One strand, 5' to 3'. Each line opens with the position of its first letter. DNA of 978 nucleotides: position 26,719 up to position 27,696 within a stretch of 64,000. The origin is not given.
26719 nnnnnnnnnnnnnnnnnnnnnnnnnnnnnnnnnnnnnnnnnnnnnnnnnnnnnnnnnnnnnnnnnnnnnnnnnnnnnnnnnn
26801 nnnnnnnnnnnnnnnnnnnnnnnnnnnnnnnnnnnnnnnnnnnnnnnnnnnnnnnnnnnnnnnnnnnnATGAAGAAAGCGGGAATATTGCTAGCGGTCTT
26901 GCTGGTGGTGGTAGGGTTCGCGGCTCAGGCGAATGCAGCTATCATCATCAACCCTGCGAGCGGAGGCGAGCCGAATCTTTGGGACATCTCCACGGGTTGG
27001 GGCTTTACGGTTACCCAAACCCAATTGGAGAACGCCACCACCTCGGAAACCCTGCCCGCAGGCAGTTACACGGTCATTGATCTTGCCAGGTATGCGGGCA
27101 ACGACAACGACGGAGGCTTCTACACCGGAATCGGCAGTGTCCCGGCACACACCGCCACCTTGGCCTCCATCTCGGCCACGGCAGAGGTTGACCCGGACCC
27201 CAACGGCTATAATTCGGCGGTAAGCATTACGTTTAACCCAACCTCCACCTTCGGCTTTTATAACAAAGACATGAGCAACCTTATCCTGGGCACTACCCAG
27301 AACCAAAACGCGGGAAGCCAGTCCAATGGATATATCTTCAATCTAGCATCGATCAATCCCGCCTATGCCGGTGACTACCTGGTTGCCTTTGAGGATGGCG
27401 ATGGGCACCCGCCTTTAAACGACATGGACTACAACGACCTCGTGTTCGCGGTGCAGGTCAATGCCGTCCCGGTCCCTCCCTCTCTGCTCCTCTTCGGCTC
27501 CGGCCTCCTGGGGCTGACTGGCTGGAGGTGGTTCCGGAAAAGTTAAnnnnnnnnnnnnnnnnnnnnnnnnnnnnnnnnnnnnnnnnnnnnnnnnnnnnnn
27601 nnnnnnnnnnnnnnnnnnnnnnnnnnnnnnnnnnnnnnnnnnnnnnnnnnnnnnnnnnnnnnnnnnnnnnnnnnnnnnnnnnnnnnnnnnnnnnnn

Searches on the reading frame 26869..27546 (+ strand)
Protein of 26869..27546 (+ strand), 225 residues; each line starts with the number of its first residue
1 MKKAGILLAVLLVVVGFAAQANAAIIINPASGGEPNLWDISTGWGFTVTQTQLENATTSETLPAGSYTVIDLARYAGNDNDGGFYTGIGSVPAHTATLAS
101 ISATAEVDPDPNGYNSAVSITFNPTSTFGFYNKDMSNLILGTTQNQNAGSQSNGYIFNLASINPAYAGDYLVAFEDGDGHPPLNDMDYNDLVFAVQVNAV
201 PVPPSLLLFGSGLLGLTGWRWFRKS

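Call 10: search_protein_families(library=pfam, proteins=[window:26869-27543:+], max_evalue=0.01)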
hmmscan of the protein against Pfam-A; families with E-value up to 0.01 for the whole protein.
window:26869-27543:+ (225 aa): 2 families
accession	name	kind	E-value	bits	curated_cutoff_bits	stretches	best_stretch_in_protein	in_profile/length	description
PF13448.11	DUF4114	-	6.7e-05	24.2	27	1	138-198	30-85/85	Domain of unknown function (DUF4114)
PF07589.16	PEP-CTERM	-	0.00051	20.5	20.7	1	199-224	1-24/24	PEP-CTERM motif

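Call 38: search_protein_families(library=pfam, alignment_id=A1, max_evalue=0.01)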
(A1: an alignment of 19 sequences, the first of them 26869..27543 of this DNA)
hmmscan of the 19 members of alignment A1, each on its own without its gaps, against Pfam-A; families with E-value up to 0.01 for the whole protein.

A. member 1, window:26869-27543:+ (225 aa): 2 families
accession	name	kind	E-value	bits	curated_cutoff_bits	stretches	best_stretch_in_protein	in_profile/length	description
PF13448.11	DUF4114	-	6.7e-05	24.2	27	1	138-198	30-85/85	Domain of unknown function (DUF4114)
PF07589.16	PEP-CTERM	-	0.00051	20.5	20.7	1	199-224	1-24/24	PEP-CTERM motif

B. families by the number of members that match (of 19 scanned): 3 families
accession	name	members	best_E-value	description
PF07589.16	PEP-CTERM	14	5.9e-09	PEP-CTERM motif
PF13448.11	DUF4114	3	2e-10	Domain of unknown function (DUF4114)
PF18205.6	VPDSG-CTERM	2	0.00095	VPDSG-CTERM motif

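Call 39: search_protein_families(library=ncbifam, proteins=[window:26869-27543:+], max_evalue=0.1)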
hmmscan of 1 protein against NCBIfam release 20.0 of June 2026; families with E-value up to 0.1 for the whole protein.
window:26869-27543:+ (225 aa): 3 families
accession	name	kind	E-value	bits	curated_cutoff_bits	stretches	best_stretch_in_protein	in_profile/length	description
NF033554.9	floc_PepA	equivalog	0.0023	17.8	80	1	35-221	88-258/261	flocculation-associated PEP-CTERM protein PepA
NF038125.1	PEP_CTERM_THxN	subfamily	0.0086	15.7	85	1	190-219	210-242/246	THxN family PEP-CTERM protein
NF041927.1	Xrt_dep_XDP1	equivalog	0.073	13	125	1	198-220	217-239/242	exosortase-dependent surface protein XDP1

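Call 50: find_encoding_contigs(protein=window:26869-27546:+, flank=3000, max_places=4)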
Protein window:26869-27546:+ (225 aa): 4 contigs read that carry it; 4 places shown.
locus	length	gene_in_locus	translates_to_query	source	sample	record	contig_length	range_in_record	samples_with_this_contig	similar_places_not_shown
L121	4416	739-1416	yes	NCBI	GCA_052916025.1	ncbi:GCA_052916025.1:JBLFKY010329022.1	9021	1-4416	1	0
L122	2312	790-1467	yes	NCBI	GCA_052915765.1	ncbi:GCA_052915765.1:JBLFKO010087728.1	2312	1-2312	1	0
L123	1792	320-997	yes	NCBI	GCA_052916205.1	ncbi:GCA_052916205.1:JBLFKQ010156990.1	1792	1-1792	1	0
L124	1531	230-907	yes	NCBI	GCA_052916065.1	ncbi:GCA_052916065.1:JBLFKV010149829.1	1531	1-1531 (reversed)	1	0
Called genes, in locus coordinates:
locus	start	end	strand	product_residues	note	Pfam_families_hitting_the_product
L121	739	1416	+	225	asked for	-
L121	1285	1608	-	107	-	-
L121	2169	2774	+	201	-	PF00685:Sulfotransfer_1 (weak), PF13469:Sulfotransfer_3 (faint)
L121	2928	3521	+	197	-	PF01583:APS_kinase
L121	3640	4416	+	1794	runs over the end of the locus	?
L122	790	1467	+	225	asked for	-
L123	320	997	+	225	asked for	-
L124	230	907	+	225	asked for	-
